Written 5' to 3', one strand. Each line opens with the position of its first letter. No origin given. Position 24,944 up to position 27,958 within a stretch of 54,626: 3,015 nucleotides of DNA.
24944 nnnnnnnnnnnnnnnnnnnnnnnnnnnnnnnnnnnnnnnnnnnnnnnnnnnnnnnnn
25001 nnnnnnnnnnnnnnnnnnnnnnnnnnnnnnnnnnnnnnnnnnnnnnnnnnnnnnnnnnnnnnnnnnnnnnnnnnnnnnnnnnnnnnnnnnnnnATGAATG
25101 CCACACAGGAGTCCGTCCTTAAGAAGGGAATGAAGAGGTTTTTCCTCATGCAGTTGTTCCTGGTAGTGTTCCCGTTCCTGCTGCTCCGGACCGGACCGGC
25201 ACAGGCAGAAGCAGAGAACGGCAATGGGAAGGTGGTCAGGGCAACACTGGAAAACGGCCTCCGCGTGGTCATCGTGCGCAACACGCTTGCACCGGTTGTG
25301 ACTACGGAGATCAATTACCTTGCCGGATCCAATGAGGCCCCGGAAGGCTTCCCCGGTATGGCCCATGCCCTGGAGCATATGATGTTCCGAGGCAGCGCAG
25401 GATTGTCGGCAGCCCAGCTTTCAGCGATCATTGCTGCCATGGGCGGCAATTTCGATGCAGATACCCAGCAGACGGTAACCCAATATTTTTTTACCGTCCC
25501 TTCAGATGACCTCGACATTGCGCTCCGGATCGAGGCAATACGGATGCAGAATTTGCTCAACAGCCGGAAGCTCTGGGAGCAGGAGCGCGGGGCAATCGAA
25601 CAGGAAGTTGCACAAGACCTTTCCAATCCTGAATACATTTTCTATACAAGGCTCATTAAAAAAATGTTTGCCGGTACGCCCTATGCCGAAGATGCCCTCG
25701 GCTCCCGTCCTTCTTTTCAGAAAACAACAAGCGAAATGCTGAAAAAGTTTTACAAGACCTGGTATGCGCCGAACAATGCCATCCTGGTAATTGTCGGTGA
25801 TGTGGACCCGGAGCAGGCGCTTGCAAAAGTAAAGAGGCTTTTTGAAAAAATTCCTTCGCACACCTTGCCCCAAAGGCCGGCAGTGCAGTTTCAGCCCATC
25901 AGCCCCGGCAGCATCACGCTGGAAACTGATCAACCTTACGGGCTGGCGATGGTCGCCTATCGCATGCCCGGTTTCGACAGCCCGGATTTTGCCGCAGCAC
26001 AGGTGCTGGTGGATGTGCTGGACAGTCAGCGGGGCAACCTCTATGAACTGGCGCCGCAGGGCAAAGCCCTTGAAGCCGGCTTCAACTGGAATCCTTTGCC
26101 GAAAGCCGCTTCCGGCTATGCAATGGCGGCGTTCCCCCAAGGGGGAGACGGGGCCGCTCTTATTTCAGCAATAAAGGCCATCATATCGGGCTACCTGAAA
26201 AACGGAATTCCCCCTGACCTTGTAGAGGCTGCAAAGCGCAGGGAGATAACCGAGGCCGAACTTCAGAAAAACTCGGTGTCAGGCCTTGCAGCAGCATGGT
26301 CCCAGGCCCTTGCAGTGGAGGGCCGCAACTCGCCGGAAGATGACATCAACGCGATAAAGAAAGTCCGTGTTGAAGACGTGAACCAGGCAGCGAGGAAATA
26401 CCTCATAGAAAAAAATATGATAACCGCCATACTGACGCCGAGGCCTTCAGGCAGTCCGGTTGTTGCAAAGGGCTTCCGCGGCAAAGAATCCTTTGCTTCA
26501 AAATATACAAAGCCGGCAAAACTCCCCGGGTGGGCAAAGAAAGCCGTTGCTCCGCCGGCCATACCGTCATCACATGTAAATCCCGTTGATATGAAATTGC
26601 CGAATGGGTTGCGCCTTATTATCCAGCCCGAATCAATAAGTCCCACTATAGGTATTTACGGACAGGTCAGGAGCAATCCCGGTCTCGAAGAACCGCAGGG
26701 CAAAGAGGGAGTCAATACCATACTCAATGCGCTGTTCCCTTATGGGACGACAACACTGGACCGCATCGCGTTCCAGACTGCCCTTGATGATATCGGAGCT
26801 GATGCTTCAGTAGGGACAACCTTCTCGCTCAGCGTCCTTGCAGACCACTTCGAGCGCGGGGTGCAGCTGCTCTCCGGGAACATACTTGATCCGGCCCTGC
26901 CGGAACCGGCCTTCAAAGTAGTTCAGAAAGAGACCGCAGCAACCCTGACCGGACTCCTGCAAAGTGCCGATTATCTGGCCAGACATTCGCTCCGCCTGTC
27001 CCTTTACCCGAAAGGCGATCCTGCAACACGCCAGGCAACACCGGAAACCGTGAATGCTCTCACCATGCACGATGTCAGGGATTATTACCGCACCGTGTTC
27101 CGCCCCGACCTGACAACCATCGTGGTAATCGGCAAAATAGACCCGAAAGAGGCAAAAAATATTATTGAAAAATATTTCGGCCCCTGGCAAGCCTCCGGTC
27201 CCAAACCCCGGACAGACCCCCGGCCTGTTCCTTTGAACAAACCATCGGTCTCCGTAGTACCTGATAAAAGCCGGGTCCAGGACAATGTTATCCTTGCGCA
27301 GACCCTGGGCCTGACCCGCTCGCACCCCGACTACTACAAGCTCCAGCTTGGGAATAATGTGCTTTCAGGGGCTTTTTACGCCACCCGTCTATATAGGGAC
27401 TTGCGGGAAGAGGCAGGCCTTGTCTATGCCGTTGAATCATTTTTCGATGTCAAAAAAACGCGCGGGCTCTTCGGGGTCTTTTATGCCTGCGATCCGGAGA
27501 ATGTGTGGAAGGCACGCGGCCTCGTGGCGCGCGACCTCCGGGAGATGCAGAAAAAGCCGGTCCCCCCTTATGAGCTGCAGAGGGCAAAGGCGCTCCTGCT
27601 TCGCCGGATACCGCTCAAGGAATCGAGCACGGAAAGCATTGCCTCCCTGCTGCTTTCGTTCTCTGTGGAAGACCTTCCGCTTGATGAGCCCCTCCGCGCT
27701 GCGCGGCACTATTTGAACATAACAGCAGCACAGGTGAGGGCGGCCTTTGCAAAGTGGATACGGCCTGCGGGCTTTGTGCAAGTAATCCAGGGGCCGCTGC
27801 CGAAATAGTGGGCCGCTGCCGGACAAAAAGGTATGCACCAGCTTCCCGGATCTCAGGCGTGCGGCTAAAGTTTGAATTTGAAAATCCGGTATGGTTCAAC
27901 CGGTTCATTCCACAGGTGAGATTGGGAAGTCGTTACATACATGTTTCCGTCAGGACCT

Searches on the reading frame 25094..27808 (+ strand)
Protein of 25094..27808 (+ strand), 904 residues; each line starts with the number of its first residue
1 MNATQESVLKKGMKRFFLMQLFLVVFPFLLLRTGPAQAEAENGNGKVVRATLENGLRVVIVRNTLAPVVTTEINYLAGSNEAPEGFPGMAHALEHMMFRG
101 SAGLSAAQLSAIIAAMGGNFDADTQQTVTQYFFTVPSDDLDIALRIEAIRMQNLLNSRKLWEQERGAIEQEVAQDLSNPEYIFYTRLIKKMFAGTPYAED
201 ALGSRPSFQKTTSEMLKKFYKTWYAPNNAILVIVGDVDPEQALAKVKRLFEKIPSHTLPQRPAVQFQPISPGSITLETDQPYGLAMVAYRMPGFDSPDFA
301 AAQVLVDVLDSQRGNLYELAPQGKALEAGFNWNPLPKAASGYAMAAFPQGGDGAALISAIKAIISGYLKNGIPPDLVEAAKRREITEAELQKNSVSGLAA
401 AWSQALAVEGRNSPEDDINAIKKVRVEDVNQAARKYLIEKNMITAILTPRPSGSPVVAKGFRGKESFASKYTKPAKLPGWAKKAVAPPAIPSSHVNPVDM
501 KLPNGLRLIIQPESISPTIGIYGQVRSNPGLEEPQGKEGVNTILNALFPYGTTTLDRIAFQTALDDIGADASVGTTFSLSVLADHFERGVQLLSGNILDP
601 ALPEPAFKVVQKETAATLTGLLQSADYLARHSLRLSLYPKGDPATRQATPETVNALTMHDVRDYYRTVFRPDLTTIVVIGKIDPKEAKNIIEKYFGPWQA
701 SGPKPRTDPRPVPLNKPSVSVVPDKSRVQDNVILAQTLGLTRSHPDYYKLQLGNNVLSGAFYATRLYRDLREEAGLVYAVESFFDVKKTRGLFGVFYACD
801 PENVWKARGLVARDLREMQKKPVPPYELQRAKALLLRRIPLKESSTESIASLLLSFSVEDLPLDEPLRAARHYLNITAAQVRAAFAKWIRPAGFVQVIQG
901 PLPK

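Call 43: search_protein_families(library=ncbifam, proteins=[window:25094-27808:+], max_evalue=1e-10)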
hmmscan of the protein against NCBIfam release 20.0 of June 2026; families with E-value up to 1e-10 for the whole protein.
window:25094-27808:+ (904 aa): 4 families
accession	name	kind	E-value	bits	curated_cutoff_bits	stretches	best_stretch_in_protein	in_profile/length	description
NF047422.1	YfmF_fam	equivalog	6.1e-34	117.6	285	1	585-855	97-369/412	EF-P 5-aminopentanol modification-associated protein YfmF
NF047421.1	YfmH_fam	equivalog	1.4e-31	110.1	250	1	46-448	9-422/425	EF-P 5-aminopentanol modification-associated protein YfmH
TIGR02110.1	PQQ_syn_pqqF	equivalog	3.9e-20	72.2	320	1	49-255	2-208/697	pyrroloquinoline quinone biosynthesis protein PqqF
NF011681.0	PRK15101.1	equivalog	4.8e-15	54.6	765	1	51-258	48-260/961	pitrilysin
